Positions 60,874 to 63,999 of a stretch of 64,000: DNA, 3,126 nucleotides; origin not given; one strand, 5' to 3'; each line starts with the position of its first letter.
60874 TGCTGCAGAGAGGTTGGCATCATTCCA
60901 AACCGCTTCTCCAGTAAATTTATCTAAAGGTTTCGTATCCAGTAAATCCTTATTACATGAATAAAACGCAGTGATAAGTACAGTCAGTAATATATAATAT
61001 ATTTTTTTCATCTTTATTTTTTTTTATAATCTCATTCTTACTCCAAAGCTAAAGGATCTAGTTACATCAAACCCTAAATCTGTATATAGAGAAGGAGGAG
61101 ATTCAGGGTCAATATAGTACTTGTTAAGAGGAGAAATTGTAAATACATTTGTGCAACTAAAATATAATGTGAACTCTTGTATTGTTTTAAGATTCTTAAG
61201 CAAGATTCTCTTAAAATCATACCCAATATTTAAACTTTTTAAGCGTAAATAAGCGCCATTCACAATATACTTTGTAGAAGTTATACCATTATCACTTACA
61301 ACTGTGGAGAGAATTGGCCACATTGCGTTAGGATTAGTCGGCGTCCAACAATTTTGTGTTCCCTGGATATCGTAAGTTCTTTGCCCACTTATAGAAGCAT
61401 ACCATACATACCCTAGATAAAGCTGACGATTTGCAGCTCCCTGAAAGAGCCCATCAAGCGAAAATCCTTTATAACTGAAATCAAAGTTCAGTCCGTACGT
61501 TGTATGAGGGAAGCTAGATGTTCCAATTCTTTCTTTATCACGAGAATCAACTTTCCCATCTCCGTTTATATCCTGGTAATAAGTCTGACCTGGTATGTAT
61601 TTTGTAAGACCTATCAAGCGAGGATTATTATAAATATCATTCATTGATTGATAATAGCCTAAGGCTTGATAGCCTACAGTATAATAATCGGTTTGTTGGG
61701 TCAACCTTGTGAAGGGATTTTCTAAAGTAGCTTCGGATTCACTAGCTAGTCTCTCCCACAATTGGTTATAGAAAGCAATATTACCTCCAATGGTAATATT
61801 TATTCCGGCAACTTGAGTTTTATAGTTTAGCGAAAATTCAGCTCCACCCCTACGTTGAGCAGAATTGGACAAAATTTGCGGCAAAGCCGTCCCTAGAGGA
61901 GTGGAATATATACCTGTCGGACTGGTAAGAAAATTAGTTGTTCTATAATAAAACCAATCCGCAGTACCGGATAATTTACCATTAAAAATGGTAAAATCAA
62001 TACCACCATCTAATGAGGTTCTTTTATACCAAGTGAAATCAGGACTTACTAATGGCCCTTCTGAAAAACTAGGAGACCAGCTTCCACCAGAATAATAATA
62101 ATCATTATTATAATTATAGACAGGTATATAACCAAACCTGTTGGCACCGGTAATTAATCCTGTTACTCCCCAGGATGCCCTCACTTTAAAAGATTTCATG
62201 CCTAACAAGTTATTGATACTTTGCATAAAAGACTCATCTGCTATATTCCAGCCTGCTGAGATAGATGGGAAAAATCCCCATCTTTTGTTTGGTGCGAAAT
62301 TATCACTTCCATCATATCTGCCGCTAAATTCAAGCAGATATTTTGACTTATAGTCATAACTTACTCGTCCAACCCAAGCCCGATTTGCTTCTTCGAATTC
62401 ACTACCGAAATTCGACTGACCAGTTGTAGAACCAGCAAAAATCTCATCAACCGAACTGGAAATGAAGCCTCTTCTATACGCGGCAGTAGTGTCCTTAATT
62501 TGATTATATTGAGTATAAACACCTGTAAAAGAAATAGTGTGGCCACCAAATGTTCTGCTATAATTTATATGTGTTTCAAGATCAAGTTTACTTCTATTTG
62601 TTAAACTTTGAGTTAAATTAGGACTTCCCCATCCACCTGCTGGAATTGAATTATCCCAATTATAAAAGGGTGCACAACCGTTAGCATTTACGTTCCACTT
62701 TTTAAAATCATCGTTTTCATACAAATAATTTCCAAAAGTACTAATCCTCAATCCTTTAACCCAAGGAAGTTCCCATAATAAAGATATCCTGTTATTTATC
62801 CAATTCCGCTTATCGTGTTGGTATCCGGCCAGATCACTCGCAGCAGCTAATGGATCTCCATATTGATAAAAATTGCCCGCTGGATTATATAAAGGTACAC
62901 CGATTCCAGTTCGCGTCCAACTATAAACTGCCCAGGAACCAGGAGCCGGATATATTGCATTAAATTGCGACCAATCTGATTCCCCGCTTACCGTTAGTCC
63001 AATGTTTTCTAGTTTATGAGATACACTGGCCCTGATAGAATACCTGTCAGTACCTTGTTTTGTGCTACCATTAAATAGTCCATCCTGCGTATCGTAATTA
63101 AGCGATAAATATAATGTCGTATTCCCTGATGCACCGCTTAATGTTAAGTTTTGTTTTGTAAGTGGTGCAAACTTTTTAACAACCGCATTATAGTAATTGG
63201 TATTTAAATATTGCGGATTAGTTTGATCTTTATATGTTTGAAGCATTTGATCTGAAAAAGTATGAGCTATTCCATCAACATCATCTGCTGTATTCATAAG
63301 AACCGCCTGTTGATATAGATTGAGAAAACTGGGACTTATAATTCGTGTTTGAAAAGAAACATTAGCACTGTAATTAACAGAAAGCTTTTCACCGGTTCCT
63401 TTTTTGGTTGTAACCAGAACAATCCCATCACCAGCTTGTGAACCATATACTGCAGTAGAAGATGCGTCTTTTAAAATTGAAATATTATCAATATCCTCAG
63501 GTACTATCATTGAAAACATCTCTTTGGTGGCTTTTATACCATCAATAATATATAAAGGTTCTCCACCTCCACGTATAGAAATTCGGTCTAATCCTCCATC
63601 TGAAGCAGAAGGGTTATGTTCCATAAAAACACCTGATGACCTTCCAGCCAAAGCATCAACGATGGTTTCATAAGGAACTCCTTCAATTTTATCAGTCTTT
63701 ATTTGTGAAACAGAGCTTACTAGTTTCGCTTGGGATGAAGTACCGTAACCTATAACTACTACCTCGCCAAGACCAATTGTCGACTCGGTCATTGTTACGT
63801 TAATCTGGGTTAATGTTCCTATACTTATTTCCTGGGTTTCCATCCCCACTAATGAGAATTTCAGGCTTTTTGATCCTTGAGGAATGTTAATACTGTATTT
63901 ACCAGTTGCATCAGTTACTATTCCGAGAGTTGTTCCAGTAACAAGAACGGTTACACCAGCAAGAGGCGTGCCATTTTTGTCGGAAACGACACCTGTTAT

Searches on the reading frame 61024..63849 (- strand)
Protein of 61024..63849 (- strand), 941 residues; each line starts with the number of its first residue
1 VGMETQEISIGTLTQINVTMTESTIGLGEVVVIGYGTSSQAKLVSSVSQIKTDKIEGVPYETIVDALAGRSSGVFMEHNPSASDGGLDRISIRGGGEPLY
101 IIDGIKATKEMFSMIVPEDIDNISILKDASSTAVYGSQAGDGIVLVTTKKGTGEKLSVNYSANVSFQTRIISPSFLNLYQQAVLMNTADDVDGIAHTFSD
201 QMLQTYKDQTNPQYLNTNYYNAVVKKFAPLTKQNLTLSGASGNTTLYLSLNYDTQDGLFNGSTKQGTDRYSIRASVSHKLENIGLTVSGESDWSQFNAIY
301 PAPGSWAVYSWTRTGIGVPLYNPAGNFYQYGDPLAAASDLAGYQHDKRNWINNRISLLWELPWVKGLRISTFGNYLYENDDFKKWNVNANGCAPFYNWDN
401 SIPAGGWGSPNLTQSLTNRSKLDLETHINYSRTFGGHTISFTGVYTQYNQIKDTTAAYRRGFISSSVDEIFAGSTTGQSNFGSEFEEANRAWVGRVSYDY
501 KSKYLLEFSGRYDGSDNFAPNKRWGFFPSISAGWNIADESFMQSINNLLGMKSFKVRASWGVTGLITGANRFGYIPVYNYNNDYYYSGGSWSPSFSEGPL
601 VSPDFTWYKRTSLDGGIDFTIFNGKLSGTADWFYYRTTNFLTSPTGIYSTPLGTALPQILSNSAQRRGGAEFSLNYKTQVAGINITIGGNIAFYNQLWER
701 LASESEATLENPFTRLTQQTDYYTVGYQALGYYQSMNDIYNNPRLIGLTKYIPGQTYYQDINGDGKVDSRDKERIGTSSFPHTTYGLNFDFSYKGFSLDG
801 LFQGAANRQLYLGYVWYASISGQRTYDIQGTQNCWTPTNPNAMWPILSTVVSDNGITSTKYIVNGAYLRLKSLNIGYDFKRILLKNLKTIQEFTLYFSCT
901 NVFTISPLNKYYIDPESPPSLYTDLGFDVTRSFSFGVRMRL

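Call 19: search_protein_families(library=pfam, proteins=[window:61024-63849:-], max_evalue=0.1)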
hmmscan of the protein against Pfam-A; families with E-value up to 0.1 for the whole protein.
window:61024-63849:- (941 aa): 1 family
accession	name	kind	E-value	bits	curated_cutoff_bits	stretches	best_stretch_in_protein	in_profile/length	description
PF07715.20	Plug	-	1.2e-14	55.1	23.9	1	41-142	3-106/107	TonB-dependent Receptor Plug Domain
